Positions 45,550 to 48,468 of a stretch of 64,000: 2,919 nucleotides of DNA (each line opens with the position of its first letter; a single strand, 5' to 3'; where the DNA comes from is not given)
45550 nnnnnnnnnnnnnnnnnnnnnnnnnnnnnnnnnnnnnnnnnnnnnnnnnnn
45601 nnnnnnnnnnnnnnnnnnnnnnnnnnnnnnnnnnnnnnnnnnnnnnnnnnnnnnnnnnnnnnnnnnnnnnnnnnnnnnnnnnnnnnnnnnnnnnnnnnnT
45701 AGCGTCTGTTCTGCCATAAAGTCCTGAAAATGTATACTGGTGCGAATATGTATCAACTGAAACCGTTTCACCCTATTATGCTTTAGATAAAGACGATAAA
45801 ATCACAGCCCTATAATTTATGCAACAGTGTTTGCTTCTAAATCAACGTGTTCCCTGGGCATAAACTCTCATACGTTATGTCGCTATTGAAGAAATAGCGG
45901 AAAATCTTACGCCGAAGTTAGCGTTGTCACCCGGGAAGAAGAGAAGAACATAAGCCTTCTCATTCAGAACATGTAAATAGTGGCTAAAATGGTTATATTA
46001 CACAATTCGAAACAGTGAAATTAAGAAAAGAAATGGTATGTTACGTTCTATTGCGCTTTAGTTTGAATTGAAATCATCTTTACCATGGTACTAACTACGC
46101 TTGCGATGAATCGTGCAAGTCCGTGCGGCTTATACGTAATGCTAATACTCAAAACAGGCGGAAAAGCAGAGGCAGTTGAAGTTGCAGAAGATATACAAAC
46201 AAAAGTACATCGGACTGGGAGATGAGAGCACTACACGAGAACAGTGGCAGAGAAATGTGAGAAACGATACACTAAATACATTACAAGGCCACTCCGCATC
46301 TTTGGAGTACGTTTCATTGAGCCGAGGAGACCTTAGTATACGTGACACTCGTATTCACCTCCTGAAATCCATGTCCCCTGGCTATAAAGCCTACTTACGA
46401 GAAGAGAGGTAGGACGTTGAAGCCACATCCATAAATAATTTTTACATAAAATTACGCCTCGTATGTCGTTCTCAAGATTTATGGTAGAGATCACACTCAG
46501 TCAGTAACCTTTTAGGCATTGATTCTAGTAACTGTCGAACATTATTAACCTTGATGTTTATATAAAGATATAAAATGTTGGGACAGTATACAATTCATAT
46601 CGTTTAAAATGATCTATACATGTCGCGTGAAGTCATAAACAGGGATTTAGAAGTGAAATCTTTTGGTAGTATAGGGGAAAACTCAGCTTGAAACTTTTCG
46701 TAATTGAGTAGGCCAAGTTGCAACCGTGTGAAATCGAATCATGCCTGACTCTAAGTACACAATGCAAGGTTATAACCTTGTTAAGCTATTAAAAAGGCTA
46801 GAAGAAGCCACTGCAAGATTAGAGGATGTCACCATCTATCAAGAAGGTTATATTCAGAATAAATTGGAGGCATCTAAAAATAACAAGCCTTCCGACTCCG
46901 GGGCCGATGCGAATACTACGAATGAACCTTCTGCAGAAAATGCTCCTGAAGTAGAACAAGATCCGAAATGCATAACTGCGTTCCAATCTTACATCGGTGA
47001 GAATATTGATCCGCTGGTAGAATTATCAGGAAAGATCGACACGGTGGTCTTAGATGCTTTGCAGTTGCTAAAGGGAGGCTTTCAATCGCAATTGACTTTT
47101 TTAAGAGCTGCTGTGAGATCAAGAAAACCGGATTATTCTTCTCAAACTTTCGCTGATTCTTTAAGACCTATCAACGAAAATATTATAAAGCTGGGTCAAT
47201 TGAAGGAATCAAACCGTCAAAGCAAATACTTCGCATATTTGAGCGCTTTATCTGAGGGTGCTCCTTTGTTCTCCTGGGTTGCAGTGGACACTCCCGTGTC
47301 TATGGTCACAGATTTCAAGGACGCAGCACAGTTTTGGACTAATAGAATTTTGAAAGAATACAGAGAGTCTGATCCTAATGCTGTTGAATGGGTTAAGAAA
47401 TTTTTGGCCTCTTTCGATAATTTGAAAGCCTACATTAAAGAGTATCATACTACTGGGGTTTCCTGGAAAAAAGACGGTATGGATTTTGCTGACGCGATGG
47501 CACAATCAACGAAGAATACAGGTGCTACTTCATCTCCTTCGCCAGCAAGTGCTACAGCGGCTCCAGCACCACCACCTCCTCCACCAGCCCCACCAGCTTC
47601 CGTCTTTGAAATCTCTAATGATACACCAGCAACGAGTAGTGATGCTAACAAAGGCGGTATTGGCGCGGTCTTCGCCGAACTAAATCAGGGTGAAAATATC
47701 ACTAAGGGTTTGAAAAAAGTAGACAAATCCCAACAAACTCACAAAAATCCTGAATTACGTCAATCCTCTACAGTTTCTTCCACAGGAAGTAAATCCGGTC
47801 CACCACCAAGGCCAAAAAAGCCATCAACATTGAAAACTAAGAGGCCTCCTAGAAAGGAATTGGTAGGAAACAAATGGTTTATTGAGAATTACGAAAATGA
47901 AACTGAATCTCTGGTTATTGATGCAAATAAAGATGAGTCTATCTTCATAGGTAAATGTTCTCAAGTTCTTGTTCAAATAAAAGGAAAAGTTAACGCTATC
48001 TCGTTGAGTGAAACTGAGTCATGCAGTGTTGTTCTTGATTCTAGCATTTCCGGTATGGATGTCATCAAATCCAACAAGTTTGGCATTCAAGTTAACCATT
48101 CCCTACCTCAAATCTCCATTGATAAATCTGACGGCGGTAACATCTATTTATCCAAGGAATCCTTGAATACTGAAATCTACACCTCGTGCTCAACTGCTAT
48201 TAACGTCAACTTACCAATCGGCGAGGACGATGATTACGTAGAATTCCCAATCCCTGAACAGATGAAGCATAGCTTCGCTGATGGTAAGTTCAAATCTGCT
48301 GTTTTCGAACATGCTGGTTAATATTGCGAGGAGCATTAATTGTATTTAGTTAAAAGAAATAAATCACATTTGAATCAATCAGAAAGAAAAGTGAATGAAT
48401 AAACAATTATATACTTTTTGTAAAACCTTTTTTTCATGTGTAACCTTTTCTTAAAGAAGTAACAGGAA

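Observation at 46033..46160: YSF3 first exon is the start codon alone (ATG|GTATGT); an intervening AG is skipped at the 3' end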

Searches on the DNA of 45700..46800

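Call 70: search_rna_families(source=window, start=45700, end=46800, threshold=evalue, max_evalue=1)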
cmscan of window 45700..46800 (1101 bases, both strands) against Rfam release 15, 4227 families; matches with E-value up to 1: 1.
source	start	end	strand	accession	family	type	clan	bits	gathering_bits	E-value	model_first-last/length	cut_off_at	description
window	45988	46087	-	RF00360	snoZ107_R87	Gene; snRNA; snoRNA; CD-box;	-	22.8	50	0.045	1-117/117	no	Small nucleolar RNA Z107/R87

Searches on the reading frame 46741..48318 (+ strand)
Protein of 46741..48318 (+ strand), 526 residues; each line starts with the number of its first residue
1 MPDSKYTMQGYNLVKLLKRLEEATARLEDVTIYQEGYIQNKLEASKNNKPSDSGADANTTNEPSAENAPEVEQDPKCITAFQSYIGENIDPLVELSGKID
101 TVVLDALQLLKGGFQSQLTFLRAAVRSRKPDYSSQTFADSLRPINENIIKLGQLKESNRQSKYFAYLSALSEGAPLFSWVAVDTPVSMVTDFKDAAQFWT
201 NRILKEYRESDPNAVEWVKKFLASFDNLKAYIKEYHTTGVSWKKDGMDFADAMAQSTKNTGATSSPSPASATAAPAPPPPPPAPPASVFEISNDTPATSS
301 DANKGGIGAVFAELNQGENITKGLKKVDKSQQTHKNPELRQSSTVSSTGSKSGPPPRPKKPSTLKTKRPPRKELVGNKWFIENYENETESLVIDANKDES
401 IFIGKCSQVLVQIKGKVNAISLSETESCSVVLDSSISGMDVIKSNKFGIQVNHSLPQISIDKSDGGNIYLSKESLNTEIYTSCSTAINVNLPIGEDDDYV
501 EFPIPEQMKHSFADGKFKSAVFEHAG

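Call 36: find_homologous_proteins(query=window:46741-48318:+, max_evalue=1e-60)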
Query window:46741-48318:+ (526 aa): 603 proteins with E <= 1e-60 among 8000 candidates; the best 120 are listed.
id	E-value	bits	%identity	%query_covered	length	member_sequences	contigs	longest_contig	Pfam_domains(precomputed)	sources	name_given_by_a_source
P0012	0.0e+0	1166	100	100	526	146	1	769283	PF01213.25,PF08603.17,PF21938.2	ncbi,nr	ncbi:CBM_collapsed_G0048750.mRNA.1.CDS.1 [Saccharomyces cerevisiae]|nr:CBM_collapsed_G0048750.mRNA.1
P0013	0.0e+0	1148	99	99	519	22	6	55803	PF01213.25,PF08603.17,PF21938.2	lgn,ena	-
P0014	0.0e+0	1049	92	100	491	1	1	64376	PF01213.25,PF08603.17,PF21938.2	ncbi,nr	ncbi:adenylate cyclase-binding protein [Saccharomyces cerevisiae]|nr:adenylate cyclase-binding prote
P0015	0.0e+0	1029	88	100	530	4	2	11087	PF01213.25,PF08603.17,PF21938.2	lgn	-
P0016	2.9e-297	1005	85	100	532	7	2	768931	PF01213.25,PF08603.17,PF21938.2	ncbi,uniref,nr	ncbi:hypothetical protein SEUBUCD646_0N01840 [Saccharomyces eubayanus]|uniref:Adenylyl cyclase-assoc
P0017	4.3e-295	997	86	100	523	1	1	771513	PF01213.25,PF08603.17,PF21938.2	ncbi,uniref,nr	ncbi:srv2p [Saccharomyces arboricola H-6]|uniref:Adenylyl cyclase-associated protein n=1 Tax=Sacchar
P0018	8.0e-221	752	64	99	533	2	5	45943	PF01213.25,PF08603.17,PF21938.2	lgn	-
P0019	1.2e-220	752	63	100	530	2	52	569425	PF01213.25,PF08603.17,PF21938.2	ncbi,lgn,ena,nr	ncbi:adenylyl cyclase-associated protein [Monosporozyma unispora]|nr:suppressor of rasval19 [Kazachs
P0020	9.9e-219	746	62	99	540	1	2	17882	PF01213.25,PF08603.17,PF21938.2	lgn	-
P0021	1.2e-218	745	62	99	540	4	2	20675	PF01213.25,PF08603.17,PF21938.2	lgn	-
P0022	2.3e-218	744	64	100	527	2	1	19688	PF01213.25,PF08603.17,PF21938.2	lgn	-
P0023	7.3e-218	743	63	100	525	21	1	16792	PF01213.25,PF08603.17,PF21938.2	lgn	-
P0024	1.4e-216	738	63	100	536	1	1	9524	PF01213.25,PF08603.17,PF21938.2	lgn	-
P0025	3.9e-216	737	62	99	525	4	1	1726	PF01213.25,PF08603.17,PF21938.2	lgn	-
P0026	1.1e-215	735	62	100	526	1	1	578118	PF01213.25,PF08603.17,PF21938.2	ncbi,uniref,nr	ncbi:hypothetical protein KAFR_0J02280 [Kazachstania africana CBS 2517]|uniref:Adenylyl cyclase-asso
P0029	1.4e-213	729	61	100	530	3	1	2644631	PF01213.25,PF08603.17,PF21938.2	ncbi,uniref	ncbi:adenylate cyclase-binding protein [Nakaseomyces bracarensis]|uniref:adenylate cyclase-binding p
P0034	3.5e-207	707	60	99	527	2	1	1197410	PF01213.25,PF08603.17,PF21938.2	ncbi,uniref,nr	ncbi:hypothetical protein HG537_0C02910 [Torulaspora globosa]|uniref:Adenylyl cyclase-associated pro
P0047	3.4e-203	694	58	100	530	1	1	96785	PF01213.25,PF08603.17,PF21938.2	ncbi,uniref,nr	ncbi:hypothetical protein Kpol_505p30 [Vanderwaltozyma polyspora DSM 70294]|uniref:Adenylyl cyclase-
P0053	1.2e-202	693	59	99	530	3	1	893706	PF01213.25,PF08603.17,PF21938.2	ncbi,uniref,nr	ncbi:adenylate cyclase-binding protein [Lachancea thermotolerans CBS 6340]|uniref:Adenylyl cyclase-a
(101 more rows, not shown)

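Call 37: find_encoding_contigs(protein=P0016, flank=2000, max_places=1)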
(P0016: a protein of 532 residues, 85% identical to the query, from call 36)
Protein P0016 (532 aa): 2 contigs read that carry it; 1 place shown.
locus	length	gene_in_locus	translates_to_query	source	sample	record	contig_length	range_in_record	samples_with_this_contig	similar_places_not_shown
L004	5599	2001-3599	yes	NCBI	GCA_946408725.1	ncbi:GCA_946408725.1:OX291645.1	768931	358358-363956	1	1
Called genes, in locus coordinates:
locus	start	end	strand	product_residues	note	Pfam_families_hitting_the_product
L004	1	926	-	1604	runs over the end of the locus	PF16134:THOC2_N, PF11732:Thoc2, PF11262:Tho2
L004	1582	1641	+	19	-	-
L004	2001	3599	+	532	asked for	PF01213:CAP_N-CM, PF21938:CAP_N, PF08603:CAP_C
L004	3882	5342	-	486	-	PF01479:S4, PF22421:SYY_C-terminal (weak)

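Call 38: find_encoding_contigs(protein=P0017, flank=2000, max_places=1)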
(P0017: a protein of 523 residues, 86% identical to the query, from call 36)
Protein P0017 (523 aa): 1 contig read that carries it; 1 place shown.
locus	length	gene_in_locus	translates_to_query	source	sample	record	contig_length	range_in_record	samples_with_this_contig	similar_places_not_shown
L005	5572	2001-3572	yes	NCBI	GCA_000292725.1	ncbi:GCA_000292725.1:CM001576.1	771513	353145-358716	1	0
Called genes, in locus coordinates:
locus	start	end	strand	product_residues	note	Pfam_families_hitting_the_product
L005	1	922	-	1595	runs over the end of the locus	PF16134:THOC2_N, PF11732:Thoc2, PF11262:Tho2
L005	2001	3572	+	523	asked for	PF01213:CAP_N-CM, PF21938:CAP_N, PF08603:CAP_C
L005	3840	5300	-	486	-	PF01479:S4, PF22421:SYY_C-terminal (faint)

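Call 39: find_encoding_contigs(protein=P0015, flank=2000, max_places=2)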
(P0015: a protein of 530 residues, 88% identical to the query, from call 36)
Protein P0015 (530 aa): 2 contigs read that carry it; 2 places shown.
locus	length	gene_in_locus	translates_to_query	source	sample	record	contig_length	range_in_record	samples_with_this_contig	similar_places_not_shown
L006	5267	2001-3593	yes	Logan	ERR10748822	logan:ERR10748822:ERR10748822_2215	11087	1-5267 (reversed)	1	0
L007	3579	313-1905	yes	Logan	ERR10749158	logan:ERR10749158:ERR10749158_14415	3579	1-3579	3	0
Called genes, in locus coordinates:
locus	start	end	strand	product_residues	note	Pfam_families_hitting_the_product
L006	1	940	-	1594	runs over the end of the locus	PF16134:THOC2_N, PF11732:Thoc2, PF11262:Tho2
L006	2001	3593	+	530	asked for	PF01213:CAP_N-CM, PF21938:CAP_N, PF08603:CAP_C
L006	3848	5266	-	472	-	?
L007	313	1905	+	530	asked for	PF01213:CAP_N-CM, PF21938:CAP_N, PF08603:CAP_C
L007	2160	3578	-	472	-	?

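Call 40: find_encoding_contigs(protein=P0014, flank=2000, max_places=1)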
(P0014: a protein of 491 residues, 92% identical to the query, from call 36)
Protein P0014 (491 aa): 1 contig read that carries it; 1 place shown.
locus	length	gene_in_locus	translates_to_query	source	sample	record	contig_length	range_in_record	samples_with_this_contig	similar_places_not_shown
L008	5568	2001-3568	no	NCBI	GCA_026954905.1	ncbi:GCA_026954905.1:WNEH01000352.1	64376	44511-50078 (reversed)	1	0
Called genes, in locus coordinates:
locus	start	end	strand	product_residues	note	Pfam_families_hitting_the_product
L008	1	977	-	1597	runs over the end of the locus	PF16134:THOC2_N, PF11732:Thoc2, PF11262:Tho2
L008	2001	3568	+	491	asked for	PF01213:CAP_N-CM, PF21938:CAP_N, PF08603:CAP_C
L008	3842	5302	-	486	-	PF01479:S4, PF22421:SYY_C-terminal (faint)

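Call 42: list_cluster_members(proteins=[P0012, P0013])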
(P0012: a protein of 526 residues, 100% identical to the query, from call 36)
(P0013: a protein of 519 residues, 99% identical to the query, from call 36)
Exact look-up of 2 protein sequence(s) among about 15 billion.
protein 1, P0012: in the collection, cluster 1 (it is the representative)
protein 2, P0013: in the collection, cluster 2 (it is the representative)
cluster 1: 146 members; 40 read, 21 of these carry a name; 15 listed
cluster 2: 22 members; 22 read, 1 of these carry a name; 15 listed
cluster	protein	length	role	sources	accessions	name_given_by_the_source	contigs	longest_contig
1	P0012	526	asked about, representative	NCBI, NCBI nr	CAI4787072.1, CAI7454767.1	CBM_collapsed_G0048750.mRNA.1.CDS.1 [Saccharomyces cerevisiae]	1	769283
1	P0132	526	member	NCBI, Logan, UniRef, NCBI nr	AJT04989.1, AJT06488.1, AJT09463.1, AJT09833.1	CGH_3_HP_G0025800.mRNA.1.CDS.1 [Saccharomyces cerevisiae] | Adenylyl cyclase-associated protein n=1 Tax=Saccharomyces cerevisiae (strain YJM789) ... | Srv2p [Saccharomyces cerevisiae YJM428]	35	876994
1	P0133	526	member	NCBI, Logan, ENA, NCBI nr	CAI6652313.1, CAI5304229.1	ADM_HP2_G0041490.mRNA.1.CDS.1 [Saccharomyces cerevisiae]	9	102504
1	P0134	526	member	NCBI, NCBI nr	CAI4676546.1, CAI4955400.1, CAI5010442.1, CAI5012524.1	CPS_HP_G0131380.mRNA.1.CDS.1 [Saccharomyces cerevisiae] | CEQ_1a_G0044930.mRNA.1.CDS.1 [Saccharomyces cerevisiae]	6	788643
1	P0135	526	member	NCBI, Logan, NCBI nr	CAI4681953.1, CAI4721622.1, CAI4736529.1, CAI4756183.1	ASN_HP2_G0043610.mRNA.1.CDS.1 [Saccharomyces cerevisiae] | BGP_1a_G0045300.mRNA.1.CDS.1 [Saccharomyces cerevisiae]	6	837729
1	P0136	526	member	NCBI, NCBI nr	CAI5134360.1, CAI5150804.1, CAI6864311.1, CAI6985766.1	ANL_collapsed_G0046150.mRNA.1.CDS.1 [Saccharomyces cerevisiae] | AVN_HP_G0001930.mRNA.1.CDS.1 [Saccharomyces cerevisiae]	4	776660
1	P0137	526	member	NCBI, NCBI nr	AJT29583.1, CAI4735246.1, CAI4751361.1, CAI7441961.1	CDN_1a_G0045240.mRNA.1.CDS.1 [Saccharomyces cerevisiae] | Srv2p [Saccharomyces cerevisiae YJM1444]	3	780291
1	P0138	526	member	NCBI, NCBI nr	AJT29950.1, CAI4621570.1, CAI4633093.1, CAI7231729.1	BMC_2a_G0045670.mRNA.1.CDS.1 [Saccharomyces cerevisiae] | Srv2p [Saccharomyces cerevisiae YJM1447]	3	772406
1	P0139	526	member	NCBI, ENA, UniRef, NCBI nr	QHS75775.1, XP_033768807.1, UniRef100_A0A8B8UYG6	adenylate cyclase-binding protein [Saccharomyces paradoxus] | Adenylyl cyclase-associated protein n=1 Tax=Saccharomyces paradoxus TaxID=27291 ... | Srv2 [Saccharomyces paradoxus]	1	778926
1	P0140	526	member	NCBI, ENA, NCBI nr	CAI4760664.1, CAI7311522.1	BBF_collapsed_G0046810.mRNA.1.CDS.1 [Saccharomyces cerevisiae]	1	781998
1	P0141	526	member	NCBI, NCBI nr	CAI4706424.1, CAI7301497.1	BCN_G0045400.mRNA.1.CDS.1 [Saccharomyces cerevisiae]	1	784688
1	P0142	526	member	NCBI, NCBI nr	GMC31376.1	unnamed protein product [Saccharomyces cerevisiae]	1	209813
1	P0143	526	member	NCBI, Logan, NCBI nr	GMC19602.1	unnamed protein product [Saccharomyces cerevisiae]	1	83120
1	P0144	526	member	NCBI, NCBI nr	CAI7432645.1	CRE_collapsed_G0046750.mRNA.1.CDS.1 [Saccharomyces cerevisiae]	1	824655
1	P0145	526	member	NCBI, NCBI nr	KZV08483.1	SRV2 [Saccharomyces cerevisiae]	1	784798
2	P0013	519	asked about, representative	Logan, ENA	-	-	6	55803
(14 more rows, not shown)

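Call 43: find_encoding_contigs(protein=P0139, flank=2000, max_places=1)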
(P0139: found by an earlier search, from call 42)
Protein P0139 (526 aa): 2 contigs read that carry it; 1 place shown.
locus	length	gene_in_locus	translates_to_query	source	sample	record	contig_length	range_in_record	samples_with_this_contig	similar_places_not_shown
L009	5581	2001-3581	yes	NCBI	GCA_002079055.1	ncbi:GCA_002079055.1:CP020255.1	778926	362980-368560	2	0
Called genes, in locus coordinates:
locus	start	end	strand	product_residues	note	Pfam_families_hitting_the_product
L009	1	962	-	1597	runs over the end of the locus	PF16134:THOC2_N, PF11732:Thoc2, PF11262:Tho2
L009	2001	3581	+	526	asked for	PF01213:CAP_N-CM, PF21938:CAP_N, PF08603:CAP_C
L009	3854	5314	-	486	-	PF22421:SYY_C-terminal (faint), PF01479:S4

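Call 44: find_encoding_contigs(protein=P0026, flank=3000, max_places=1)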
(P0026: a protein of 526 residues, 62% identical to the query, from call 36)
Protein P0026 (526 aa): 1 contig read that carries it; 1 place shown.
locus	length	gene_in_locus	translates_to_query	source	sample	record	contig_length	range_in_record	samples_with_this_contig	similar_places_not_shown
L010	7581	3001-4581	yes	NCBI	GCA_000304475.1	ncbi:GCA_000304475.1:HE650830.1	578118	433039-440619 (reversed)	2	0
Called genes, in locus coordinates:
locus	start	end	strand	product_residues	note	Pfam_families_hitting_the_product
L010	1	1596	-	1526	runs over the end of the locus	PF16134:THOC2_N, PF11732:Thoc2, PF11262:Tho2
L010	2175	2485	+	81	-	PF07189:SF3b10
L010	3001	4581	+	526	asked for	PF01213:CAP_N-CM, PF21938:CAP_N, PF08603:CAP_C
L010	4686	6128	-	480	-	PF01479:S4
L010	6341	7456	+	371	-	PF07904:Eaf7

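Call 45: find_encoding_contigs(protein=P0029, flank=3000, max_places=1)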
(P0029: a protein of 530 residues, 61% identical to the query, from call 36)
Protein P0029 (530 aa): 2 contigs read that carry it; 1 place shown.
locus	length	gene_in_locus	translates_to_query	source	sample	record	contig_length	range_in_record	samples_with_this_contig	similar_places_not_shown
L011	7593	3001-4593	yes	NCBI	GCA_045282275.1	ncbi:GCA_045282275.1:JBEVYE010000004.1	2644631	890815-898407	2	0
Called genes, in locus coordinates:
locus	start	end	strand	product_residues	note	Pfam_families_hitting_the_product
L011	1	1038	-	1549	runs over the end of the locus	PF16134:THOC2_N, PF11732:Thoc2, PF11262:Tho2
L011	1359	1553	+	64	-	PF07189:SF3b10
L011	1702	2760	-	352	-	-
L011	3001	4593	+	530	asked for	PF01213:CAP_N-CM, PF21938:CAP_N, PF08603:CAP_C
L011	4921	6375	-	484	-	PF01479:S4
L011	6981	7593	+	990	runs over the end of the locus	-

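Call 48: find_encoding_contigs(protein=P0034, flank=3000, max_places=1)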
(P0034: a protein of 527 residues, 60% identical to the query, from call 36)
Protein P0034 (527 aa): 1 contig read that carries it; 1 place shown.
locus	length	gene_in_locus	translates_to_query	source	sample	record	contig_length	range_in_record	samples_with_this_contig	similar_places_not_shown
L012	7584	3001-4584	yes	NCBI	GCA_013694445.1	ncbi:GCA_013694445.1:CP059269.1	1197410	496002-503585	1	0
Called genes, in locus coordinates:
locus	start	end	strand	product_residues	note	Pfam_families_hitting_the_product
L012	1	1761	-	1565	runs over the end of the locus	PF16134:THOC2_N, PF11732:Thoc2, PF11262:Tho2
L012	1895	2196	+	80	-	PF07189:SF3b10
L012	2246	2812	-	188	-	-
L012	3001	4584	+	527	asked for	PF01213:CAP_N-CM, PF21938:CAP_N, PF08603:CAP_C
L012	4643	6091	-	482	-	PF01479:S4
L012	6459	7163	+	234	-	PF07904:Eaf7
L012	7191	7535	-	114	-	PF00254:FKBP_C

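Call 49: find_encoding_contigs(protein=P0053, flank=3000, max_places=1)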
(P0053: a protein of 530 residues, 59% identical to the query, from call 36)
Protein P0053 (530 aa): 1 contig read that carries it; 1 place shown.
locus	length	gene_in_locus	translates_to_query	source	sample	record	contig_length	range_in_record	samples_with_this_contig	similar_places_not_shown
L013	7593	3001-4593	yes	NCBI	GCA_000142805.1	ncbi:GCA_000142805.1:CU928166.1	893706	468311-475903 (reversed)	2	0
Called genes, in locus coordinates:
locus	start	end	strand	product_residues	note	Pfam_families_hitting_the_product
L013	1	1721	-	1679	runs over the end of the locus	PF16134:THOC2_N, PF11732:Thoc2, PF11262:Tho2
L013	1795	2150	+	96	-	PF07189:SF3b10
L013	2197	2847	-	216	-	-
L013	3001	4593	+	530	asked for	PF01213:CAP_N-CM, PF21938:CAP_N, PF08603:CAP_C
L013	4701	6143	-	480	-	PF01479:S4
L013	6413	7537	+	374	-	PF07904:Eaf7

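Call 50: find_encoding_contigs(protein=P0047, flank=3000, max_places=1)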
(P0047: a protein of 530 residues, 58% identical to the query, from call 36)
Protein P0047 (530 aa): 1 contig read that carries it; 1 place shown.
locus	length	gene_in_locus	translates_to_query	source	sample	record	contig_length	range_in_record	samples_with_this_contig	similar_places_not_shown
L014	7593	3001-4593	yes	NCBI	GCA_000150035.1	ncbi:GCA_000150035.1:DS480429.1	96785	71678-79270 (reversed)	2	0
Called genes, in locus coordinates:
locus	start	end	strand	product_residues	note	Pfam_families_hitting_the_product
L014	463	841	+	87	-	PF07189:SF3b10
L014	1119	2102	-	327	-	-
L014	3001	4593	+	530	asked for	PF01213:CAP_N-CM, PF21938:CAP_N, PF08603:CAP_C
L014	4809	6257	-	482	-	PF01479:S4, PF22421:SYY_C-terminal (weak)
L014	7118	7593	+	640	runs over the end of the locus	-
